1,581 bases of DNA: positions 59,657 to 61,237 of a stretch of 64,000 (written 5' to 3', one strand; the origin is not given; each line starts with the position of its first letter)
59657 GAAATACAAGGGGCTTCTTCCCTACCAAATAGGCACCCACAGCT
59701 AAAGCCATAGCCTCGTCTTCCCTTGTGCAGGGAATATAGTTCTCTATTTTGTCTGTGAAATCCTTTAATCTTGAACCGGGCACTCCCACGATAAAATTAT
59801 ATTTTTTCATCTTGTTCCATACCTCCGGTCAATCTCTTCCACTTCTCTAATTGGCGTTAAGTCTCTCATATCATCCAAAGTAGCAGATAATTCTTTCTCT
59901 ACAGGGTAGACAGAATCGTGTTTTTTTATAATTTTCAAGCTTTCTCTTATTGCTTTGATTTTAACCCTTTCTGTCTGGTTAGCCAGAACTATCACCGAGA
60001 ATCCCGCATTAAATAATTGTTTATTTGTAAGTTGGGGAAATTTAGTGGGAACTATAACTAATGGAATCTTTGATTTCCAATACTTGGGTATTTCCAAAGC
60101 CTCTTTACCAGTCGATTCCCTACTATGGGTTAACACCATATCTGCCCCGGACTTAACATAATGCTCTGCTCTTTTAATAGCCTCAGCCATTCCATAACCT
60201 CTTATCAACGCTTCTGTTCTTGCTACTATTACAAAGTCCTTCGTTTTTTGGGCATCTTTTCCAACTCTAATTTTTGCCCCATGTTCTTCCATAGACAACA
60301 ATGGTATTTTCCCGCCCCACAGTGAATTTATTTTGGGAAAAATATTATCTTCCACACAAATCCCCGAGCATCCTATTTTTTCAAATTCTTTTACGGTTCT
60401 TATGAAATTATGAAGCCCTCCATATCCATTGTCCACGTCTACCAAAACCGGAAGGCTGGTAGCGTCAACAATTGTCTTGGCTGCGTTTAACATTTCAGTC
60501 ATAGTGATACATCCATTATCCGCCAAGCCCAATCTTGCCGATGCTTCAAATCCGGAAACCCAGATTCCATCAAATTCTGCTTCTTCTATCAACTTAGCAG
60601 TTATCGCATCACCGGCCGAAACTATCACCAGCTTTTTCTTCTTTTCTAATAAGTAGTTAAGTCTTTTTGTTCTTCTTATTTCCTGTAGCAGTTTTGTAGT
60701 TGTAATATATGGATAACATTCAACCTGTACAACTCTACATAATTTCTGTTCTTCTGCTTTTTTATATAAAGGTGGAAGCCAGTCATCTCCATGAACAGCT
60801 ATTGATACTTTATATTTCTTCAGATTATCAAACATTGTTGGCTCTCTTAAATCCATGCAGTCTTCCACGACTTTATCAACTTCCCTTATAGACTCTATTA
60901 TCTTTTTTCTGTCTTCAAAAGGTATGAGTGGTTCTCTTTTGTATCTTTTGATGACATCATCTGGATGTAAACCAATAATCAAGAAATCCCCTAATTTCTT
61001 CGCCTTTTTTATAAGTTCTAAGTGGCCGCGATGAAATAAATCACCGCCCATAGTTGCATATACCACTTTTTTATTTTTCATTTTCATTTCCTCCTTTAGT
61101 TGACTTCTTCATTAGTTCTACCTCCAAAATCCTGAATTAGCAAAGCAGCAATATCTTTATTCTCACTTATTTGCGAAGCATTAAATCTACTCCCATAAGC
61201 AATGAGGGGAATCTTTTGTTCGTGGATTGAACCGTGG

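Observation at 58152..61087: Fom1-like phosphonate module (CyTase-PepM, Ppd, Fe-ADH) inside a surface-glycan island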

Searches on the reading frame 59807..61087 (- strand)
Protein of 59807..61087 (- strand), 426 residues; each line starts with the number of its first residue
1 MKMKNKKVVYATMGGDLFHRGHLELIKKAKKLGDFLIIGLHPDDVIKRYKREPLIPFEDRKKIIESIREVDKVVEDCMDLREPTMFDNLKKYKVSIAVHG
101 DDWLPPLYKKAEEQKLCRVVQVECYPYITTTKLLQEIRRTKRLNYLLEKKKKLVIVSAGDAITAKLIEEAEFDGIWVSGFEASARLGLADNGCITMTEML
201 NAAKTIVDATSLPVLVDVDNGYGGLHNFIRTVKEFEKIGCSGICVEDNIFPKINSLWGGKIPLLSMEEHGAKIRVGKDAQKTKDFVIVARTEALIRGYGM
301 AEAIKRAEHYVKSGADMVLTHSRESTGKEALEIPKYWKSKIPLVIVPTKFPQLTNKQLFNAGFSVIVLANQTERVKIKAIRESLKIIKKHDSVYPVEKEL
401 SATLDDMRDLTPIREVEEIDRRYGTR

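Call 4: search_protein_families(library=pfam, proteins=[window:59807-61087:-], max_evalue=0.01)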
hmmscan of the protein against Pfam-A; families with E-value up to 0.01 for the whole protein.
window:59807-61087:- (426 aa): 5 families
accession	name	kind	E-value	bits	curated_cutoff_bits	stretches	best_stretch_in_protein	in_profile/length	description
PF13714.12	PEP_mutase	-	2.3e-53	181.7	31.5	1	146-386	4-238/240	Phosphoenolpyruvate phosphomutase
PF01467.32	CTP_transf_like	-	2.5e-17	63.7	21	1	16-123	7-108/133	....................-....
PF02548.21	Pantoate_transf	-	5.7e-06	26.4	28.7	1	140-217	4-82/259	Ketopantoate hydroxymethyltransferase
PF00463.27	ICL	-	0.00017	20.7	26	1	206-296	145-236/526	Isocitrate lyase family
PF02679.21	ComA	-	0.0042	17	25.2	1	228-339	84-184/243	(2R)-phospho-3-sulfolactate synthase (ComA)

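Call 5: search_protein_families(library=ncbifam, proteins=[window:59807-61087:-], max_evalue=0.01)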
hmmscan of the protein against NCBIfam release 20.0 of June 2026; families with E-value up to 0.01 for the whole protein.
window:59807-61087:- (426 aa): 16 families
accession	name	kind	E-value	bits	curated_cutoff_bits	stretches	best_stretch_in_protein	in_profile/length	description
TIGR02320.1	PEP_mutase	equivalog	3.7e-75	252.5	319.55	1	143-411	1-280/284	phosphoenolpyruvate mutase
TIGR02321.1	Pphn_pyruv_hyd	equivalog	1.2e-53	182.2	374.4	1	141-423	5-288/290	phosphonopyruvate hydrolase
TIGR02317.1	prpB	equivalog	1.2e-44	152.6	354.4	1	141-392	3-252/285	methylisocitrate lyase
NF008455.0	PRK11320.1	equivalog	1.3e-35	123.1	353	1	141-390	9-257/295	methylisocitrate lyase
TIGR02319.1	CPEP_Pphonmut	equivalog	3e-32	112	420.05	1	141-322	6-186/294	carboxyvinyl-carboxyphosphonate phosphorylmutase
TIGR02199.1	rfaE_dom_II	equivalog_domain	1.1e-16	61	181.5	1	2-138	7-143/144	D-glycero-beta-D-manno-heptose 1-phosphate adenylyltransferase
TIGR01518.1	g3p_cytidyltrns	equivalog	2e-16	60.3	165.4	1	15-136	7-124/125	glycerol-3-phosphate cytidylyltransferase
TIGR00125.1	cyt_tran_rel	domain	3.5e-14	52.7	27.7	1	16-72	9-64/65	adenylyltransferase/cytidyltransferase family protein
NF001985.0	PRK00777.1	subfamily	7.5e-10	39.1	104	1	13-68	9-66/157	pantetheine-phosphate adenylyltransferase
NF008454.0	PRK11316.1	equivalog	2e-09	36.6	521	1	2-105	336-437/475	bifunctional D-glycero-beta-D-manno-heptose-7-phosphate kinase/D-glycero-beta-D-manno-heptose 1-phosphate adenylyltransferase HldE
NF002250.0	PRK01170.1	subfamily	1.5e-08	34.5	489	1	14-66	6-59/322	bifunctional pantetheine-phosphate adenylyltransferase/NTP phosphatase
NF041124.1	CoaD_Thcocales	equivalog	4.8e-05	23.3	290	1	5-71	4-70/156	phosphopantetheine adenylyltransferase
TIGR01346.1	isocit_lyase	equivalog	7.1e-05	21.4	275.9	1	206-293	146-234/527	isocitrate lyase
NF001452.0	PRK00311.1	subfamily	0.00011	21.6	272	1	139-216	6-83/267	3-methyl-2-oxobutanoate hydroxymethyltransferase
NF011645.0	PRK15063.1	equivalog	0.0038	16.1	562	1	210-294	146-232/430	isocitrate lyase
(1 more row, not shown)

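Call 7: search_solved_structures(query=window:59807-61087:-, show_alignments=2)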
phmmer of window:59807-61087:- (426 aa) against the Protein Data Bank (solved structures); distinct sequences matched with E-value up to 0.001: 31.
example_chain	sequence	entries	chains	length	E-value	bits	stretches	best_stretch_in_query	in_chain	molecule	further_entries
1m1b_A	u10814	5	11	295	5.6e-57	196.5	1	136-403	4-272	PHOSPHOENOLPYRUVATE PHOSPHOMUTASE | PROTEIN (PHOSPHOENOLPYRUVATE MUTASE)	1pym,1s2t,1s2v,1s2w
1s2u_A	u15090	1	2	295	6.6e-56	193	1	136-403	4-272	Phosphoenolpyruvate phosphomutase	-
5unc_A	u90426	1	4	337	2.2e-53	184.7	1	148-423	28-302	PHOSPHOENOLPYRUVATE PHOSPHOMUTASE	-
2dua_A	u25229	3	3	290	1e-50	175.9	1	143-403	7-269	Phosphonopyruvate hydrolase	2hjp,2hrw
4iqd_A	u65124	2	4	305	2.1e-29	105.7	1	139-419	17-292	Carboxyvinyl-carboxyphosphonate phosphorylmutase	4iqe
1zlp_A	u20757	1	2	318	5.6e-29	104.3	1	141-420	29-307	petal death protein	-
9hgk_A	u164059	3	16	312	8.4e-27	97.1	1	146-391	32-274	2-methylisocitrate lyase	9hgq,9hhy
9hra_A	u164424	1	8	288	9.6e-27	96.9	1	150-391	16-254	2-methylisocitrate lyase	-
9hgo_A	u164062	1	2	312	2.2e-26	95.8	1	146-391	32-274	2-methylisocitrate lyase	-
9hhs_A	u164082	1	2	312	3e-26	95.3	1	146-391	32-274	2-methylisocitrate lyase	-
3eoo_A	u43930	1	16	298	1.7e-25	92.8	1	150-325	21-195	Methylisocitrate lyase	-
1xg3_A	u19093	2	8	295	2.7e-25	92.2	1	145-320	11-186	Probable methylisocitrate lyase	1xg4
1mum_A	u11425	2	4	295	9.2e-25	90.4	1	145-320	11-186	2-methylisocitrate lyase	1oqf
1o5q_A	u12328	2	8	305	4.9e-23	84.7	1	146-321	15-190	Probable methylisocitrate lyase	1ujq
6t4v_C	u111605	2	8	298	6.4e-21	77.8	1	152-381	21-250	2-methylisocitrate lyase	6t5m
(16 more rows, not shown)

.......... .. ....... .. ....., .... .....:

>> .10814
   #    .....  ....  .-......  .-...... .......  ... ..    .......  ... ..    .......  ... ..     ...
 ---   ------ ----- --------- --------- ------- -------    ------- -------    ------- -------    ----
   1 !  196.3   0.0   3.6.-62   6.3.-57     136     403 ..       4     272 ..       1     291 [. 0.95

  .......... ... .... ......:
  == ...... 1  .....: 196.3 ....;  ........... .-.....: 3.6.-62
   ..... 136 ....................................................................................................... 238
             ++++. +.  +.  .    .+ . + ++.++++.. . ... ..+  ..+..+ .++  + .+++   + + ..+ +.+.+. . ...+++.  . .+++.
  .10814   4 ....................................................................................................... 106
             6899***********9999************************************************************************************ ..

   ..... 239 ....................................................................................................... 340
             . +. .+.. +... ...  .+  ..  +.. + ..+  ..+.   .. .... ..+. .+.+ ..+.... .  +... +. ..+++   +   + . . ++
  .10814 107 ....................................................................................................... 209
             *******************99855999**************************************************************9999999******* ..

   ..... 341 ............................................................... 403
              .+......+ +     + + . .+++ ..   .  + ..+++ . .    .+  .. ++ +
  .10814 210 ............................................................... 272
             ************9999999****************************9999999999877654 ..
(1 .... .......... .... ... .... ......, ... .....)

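Call 8: find_encoding_contigs(protein=window:59807-61087:-, flank=10000, max_places=6)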
Protein window:59807-61087:- (426 aa): no gene with exactly this product is on record in the collection.

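Call 9: find_homologous_proteins(query=window:59807-61087:-)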
Query window:59807-61087:- (426 aa): 467 proteins with E <= 0.001 among 8000 candidates; the best 120 are listed.
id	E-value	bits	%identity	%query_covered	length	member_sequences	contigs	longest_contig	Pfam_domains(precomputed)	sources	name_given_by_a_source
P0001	1.8e-280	948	100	100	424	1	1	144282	PF13714.13,PF02548.22,PF01467.33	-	-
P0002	5.2e-265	897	93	100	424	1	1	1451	PF13714.13,PF02548.22,PF01467.33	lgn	-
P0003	6.8e-262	886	92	100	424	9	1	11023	PF13714.13,PF02548.22,PF01467.33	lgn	-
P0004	6.2e-257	870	89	100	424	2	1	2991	PF13714.13,PF02548.22,PF01467.33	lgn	-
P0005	9.6e-255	863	89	99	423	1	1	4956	PF13714.13,PF02548.22,PF01467.33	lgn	-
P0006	2.5e-254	861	89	100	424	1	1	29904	PF13714.13,PF02548.22,PF01467.33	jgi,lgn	jgi:phosphoenolpyruvate phosphomutase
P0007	3.1e-254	861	89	100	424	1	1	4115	PF13714.13,PF01467.33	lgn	-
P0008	5.9e-250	847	85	100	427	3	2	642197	PF13714.13,PF02548.22,PF01467.33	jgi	jgi:phosphoenolpyruvate phosphomutase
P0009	4.1e-249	844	86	99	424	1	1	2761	PF13714.13,PF02548.22,PF01467.33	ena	-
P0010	7.9e-249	843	87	100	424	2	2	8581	PF13714.13,PF02548.22,PF00463.28,PF01467.33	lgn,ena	-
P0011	2.3e-247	838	89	97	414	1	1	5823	PF13714.13,PF01467.33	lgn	-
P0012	4.8e-247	837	83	99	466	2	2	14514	PF13714.13,PF01467.33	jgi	jgi:phosphoenolpyruvate phosphomutase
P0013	5.2e-246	834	85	100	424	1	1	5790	PF13714.13,PF02548.22,PF00463.28,PF01467.33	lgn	-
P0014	2.0e-245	832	88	97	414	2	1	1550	PF13714.13,PF02548.22,PF01467.33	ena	-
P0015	2.1e-244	829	87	97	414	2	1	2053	PF13714.13,PF02548.22,PF00463.28,PF01467.33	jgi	-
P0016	3.1e-244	828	84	99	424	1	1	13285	PF13714.13,PF02548.22,PF00463.28,PF01467.33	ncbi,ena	-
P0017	9.6e-244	827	85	100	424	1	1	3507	PF13714.13,PF02548.22,PF00463.28,PF01467.33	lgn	-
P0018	1.3e-242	823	84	99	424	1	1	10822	PF13714.13,PF01467.33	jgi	jgi:phosphoenolpyruvate phosphomutase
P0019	6.9e-241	817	83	98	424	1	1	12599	PF13714.13,PF02548.22,PF01467.33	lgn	-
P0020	1.0e-240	817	82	99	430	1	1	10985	PF13714.13,PF02548.22,PF00463.28,PF01467.33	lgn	-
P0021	7.6e-240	814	82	99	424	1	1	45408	PF13714.13,PF02548.22,PF00463.28,PF01467.33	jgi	-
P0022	1.7e-239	813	84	99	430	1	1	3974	PF13714.13,PF00463.28,PF01467.33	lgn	-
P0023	1.7e-238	809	83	99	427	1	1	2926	PF13714.13,PF01467.33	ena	-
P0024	4.7e-238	808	83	100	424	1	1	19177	PF13714.13,PF02548.22,PF01467.33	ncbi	ncbi:isocitrate lyase/phosphoenolpyruvate mutase family protein [Candidatus Omnitrophota bacterium]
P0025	2.1e-235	799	82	99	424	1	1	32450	PF13714.13,PF00463.28,PF01467.33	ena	-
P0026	2.4e-235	799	83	99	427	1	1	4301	PF13714.13,PF00463.28,PF01467.33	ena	-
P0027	5.4e-234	794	80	99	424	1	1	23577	PF13714.13,PF00463.28,PF01467.33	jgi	-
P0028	3.5e-232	788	81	99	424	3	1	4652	PF13714.13,PF02548.22,PF00463.28,PF01467.33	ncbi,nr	ncbi:MAG TPA: hypothetical protein DHV62_05890 [Elusimicrobia bacterium]|nr:hypothetical protein [El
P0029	5.5e-231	784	80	99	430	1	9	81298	PF13714.13,PF00463.28,PF01467.33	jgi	-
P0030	1.6e-230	783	80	99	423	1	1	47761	PF13714.13,PF02548.22,PF01467.33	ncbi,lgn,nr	ncbi:MAG: isocitrate lyase/phosphoenolpyruvate mutase family protein [Endomicrobiales bacterium]|nr:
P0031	5.5e-230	781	81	99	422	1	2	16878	PF13714.13,PF01467.33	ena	-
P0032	4.5e-229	778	78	99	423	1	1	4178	PF13714.13,PF01467.33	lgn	-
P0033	6.1e-229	778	78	99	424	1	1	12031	PF13714.13,PF02548.22,PF01467.33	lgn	-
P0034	1.6e-228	776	79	99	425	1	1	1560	PF13714.13,PF00463.28,PF01467.33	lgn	-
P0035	1.3e-227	773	79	100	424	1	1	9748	PF13714.13,PF01467.33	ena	-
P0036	1.6e-226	770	79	99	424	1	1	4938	PF13714.13,PF01467.33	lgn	-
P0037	2.9e-225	766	78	99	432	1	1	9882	PF13714.13,PF02548.22,PF01467.33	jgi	-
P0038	3.7e-224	762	78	100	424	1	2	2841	PF13714.13,PF02548.22,PF01467.33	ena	-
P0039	2.0e-223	760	80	96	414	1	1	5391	PF13714.13,PF00463.28,PF01467.33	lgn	-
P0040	4.9e-222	755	79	98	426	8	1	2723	PF13714.13,PF01467.33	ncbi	-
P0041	7.0e-222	755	77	99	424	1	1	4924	PF13714.13,PF00463.28,PF01467.33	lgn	-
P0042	7.1e-222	755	76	99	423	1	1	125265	PF13714.13,PF02548.22,PF00463.28,PF01467.33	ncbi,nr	ncbi:MAG: isocitrate lyase/phosphoenolpyruvate mutase family protein [Elusimicrobia bacterium]|nr:is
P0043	5.5e-220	748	77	96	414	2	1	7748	PF13714.13,PF01467.33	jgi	jgi:cytidyltransferase-like protein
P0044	3.6e-219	746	76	99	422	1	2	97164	PF13714.13,PF02548.22,PF01467.33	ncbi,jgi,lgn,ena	-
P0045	5.5e-218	742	76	100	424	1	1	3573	PF13714.13,PF02548.22,PF01467.33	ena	-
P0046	9.4e-218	741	78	96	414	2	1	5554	PF13714.13,PF00463.28,PF01467.33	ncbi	-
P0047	3.3e-217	739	75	98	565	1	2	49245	PF13714.13,PF01467.33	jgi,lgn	-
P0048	3.4e-217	739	77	100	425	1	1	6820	PF13714.13,PF00463.28,PF01467.33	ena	-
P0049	4.6e-217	739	78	97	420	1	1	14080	PF13714.13,PF00463.28,PF01467.33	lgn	-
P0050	7.4e-216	735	75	99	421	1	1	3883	PF13714.13,PF01467.33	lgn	-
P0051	5.6e-215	732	77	99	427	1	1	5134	PF13714.13,PF02548.22,PF00463.28,PF01467.33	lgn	-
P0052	5.4e-213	725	76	96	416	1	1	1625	PF13714.13,PF02548.22,PF01467.33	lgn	-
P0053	6.9e-212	722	74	99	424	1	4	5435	PF13714.13,PF02548.22,PF00463.28,PF01467.33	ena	-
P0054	3.4e-206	703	72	100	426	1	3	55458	PF13714.13,PF00463.28,PF01467.33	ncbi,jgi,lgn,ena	ncbi:MAG: isocitrate lyase/phosphoenolpyruvate mutase family protein [Candidatus Omnitrophota bacter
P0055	3.0e-202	690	71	98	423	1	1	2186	PF13714.13,PF01467.33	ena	-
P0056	6.7e-192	656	73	94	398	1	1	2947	PF13714.13,PF01467.33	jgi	jgi:phosphoenolpyruvate phosphomutase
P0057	1.1e-191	655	68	99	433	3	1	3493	PF13714.13,PF01467.33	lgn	-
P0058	3.4e-190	650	67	99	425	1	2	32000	PF13714.13,PF02548.22,PF01467.33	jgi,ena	jgi:cytidyltransferase-like protein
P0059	1.1e-183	629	65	99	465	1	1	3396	PF13714.13,PF01467.33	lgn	-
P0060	5.0e-182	623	68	96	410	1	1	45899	PF13714.13,PF01467.33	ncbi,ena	-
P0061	5.8e-182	623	64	98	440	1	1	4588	PF13714.13,PF00463.28,PF01467.33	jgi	-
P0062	2.6e-181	621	69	95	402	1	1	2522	PF13714.13,PF01467.33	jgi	-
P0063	4.3e-180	617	62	99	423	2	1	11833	PF13714.13,PF01467.33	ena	-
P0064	3.9e-176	604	59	99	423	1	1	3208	PF13714.13,PF01467.33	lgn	-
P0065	1.5e-174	599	60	99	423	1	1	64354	PF13714.13,PF01467.33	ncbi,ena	-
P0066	7.4e-172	590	61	99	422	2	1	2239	PF13714.13,PF01467.33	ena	-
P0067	1.5e-166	572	60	99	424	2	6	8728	PF13714.13,PF01467.33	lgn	-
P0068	2.9e-165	568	58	98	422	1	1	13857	PF13714.13,PF01467.33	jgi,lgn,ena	-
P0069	1.3e-163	563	59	99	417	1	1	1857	PF13714.13,PF02548.22,PF01467.33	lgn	-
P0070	3.6e-163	561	59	98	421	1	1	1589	PF13714.13,PF01467.33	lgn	-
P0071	7.7e-163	560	61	98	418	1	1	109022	PF13714.13,PF02548.22,PF01467.33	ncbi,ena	-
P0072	8.0e-163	560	58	98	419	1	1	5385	PF13714.13,PF01467.33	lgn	-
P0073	1.6e-160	552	63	95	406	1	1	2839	PF13714.13,PF01467.33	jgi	-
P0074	1.6e-159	549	59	98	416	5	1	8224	PF13714.13,PF01467.33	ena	-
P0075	1.8e-159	549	58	98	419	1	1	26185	PF13714.13,PF00463.28,PF01467.33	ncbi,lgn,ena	-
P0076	1.8e-158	546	57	99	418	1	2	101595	PF13714.13,PF01467.33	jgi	-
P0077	4.4e-156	538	57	97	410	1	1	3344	PF13714.13,PF02548.22,PF01467.33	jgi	jgi:phosphoenolpyruvate phosphomutase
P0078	1.0e-155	537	63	96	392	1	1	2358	PF13714.13,PF01467.33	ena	-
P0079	6.5e-155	534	57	98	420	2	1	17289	PF13714.13,PF02548.22,PF01467.33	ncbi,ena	-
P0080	7.6e-155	534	57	99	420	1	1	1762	PF13714.13,PF02548.22,PF01467.33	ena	-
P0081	1.1e-154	533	57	96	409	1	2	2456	PF13714.13,PF02548.22,PF01467.33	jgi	jgi:phosphoenolpyruvate phosphomutase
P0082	9.3e-153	527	61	95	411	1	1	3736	PF13714.13,PF01467.33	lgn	-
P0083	1.5e-152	526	64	94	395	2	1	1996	PF13714.13,PF02548.22,PF01467.33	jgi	-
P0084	7.9e-152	524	62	96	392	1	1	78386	PF13714.13,PF01467.33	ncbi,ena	-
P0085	9.5e-152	524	56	97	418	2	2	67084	PF13714.13,PF02548.22,PF00463.28,PF01467.33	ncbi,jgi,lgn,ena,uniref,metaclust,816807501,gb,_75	ncbi:hypothetical protein LCGC14_0306240 [marine sediment metagenome]|uniref:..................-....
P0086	2.0e-150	519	56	99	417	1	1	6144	PF13714.13,PF02548.22,PF01467.33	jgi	-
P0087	2.2e-150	519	56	96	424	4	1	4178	PF13714.13,PF01467.33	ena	-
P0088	3.3e-150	518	77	68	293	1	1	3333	PF13714.13,PF00463.28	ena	-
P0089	1.5e-146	506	80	66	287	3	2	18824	PF13714.13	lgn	-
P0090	1.4e-145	503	78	65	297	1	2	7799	PF13714.13,PF00463.28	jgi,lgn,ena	-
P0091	3.1e-145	502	74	68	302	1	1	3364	PF13714.13,PF00463.28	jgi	jgi:phosphoenolpyruvate phosphomutase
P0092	6.9e-144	498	53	99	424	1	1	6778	PF13714.13,PF01467.33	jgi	jgi:phosphoenolpyruvate phosphomutase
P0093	1.3e-143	497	77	65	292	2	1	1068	PF13714.13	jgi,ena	-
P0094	4.2e-143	495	76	67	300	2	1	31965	PF13714.13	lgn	-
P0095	2.7e-141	489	80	63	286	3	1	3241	PF13714.13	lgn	-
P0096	3.3e-141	489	77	65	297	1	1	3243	PF13714.13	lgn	-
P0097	2.7e-140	486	74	69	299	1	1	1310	PF13714.13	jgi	-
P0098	4.8e-140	485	53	98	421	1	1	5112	PF13714.13,PF01467.33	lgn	-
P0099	2.9e-139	482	76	64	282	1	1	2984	PF13714.13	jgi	-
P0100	5.0e-139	482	78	62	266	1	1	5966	PF13714.13,PF02548.22,PF01467.33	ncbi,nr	ncbi:MAG: isocitrate lyase/phosphoenolpyruvate mutase family protein, partial [Spirochaetes bacteriu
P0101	9.3e-135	468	76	65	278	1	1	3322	PF13714.13,PF00463.28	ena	-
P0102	5.1e-127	442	52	97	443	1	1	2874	PF13714.13,PF01467.33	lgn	-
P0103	1.2e-126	441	74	63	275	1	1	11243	PF13714.13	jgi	-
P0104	1.1e-123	431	51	98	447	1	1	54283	PF13714.13,PF01467.33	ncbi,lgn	-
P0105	7.4e-112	392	66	64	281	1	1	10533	PF13714.13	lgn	-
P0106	1.7e-108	381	56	72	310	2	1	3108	PF13714.13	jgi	-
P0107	2.5e-108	381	66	63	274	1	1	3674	PF13714.13,PF00463.28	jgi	jgi:phosphoenolpyruvate phosphomutase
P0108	2.3e-107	377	49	95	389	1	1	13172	PF13714.13,PF01467.33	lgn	-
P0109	2.0e-106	374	60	66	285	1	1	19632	PF13714.13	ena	-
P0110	7.4e-106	372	62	64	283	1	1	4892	PF13714.13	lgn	-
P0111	2.0e-104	368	61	65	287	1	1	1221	PF13714.13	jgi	-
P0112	1.1e-101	359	48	95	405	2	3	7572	PF13714.13,PF01467.33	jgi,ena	-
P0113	2.3e-101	358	59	64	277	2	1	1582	PF13714.13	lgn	-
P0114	1.5e-95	338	62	61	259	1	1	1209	PF13714.13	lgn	-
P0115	1.1e-94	336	64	62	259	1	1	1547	PF13714.13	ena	-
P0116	2.9e-94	334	62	61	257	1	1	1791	PF13714.13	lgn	-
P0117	5.8e-94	333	63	61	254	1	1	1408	PF13714.13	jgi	jgi:phosphoenolpyruvate phosphomutase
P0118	4.2e-93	330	58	64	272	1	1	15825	PF13714.13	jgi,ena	-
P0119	9.5e-92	326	61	61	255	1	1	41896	PF13714.13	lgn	-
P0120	1.8e-91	325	61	61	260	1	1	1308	PF13714.13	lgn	-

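Call 11: find_encoding_contigs(protein=P0042, flank=10000, max_places=2)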
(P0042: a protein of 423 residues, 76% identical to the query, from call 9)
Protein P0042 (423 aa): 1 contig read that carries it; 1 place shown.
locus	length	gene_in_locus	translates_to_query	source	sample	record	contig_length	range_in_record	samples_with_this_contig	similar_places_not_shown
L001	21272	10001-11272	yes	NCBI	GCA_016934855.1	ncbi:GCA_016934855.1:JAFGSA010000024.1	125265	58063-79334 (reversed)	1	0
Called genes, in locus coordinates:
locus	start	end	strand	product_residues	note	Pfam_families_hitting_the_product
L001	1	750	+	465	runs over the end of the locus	PF02310:B12-binding, PF04055:Radical_SAM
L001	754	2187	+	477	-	PF01943:Polysacc_synt, PF13440:Polysacc_synt_3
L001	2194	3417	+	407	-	PF13439:Glyco_transf_4, PF13579:Glyco_trans_4_4, PF00534:Glycos_transf_1, PF13692:Glyco_trans_1_4, PF13524:Glyco_trans_1_2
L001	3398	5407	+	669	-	PF16889:Hepar_II_III_N, PF07940:Hepar_II_III_C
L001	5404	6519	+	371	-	PF13439:Glyco_transf_4, PF13579:Glyco_trans_4_4, PF00534:Glycos_transf_1, PF13692:Glyco_trans_1_4 (weak)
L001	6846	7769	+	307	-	-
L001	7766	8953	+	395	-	PF13439:Glyco_transf_4 (weak), PF13579:Glyco_trans_4_4 (faint), PF20706:GT4-conflict, PF00534:Glycos_transf_1, PF13692:Glyco_trans_1_4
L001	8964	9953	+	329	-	PF13469:Sulfotransfer_3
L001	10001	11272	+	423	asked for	PF01467:CTP_transf_like, PF02548:Pantoate_transf (weak), PF13714:PEP_mutase, PF00463:ICL (weak)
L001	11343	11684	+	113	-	-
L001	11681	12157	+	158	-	PF02775:TPP_enzyme_C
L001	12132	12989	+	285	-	PF00465:Fe-ADH, PF13685:Fe-ADH_2, PF25137:ADH_Fe_C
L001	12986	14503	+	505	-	PF01943:Polysacc_synt, PF13440:Polysacc_synt_3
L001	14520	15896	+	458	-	PF13489:Methyltransf_23, PF13649:Methyltransf_25, PF13847:Methyltransf_31, PF08241:Methyltransf_11, PF08242:Methyltransf_12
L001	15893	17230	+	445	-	PF01139:RtcB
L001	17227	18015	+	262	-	PF01066:CDP-OH_P_transf (weak)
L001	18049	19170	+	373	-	PF13439:Glyco_transf_4, PF13579:Glyco_trans_4_4, PF00534:Glycos_transf_1, PF13692:Glyco_trans_1_4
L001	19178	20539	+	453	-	-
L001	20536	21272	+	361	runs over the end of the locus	PF00534:Glycos_transf_1, PF13692:Glyco_trans_1_4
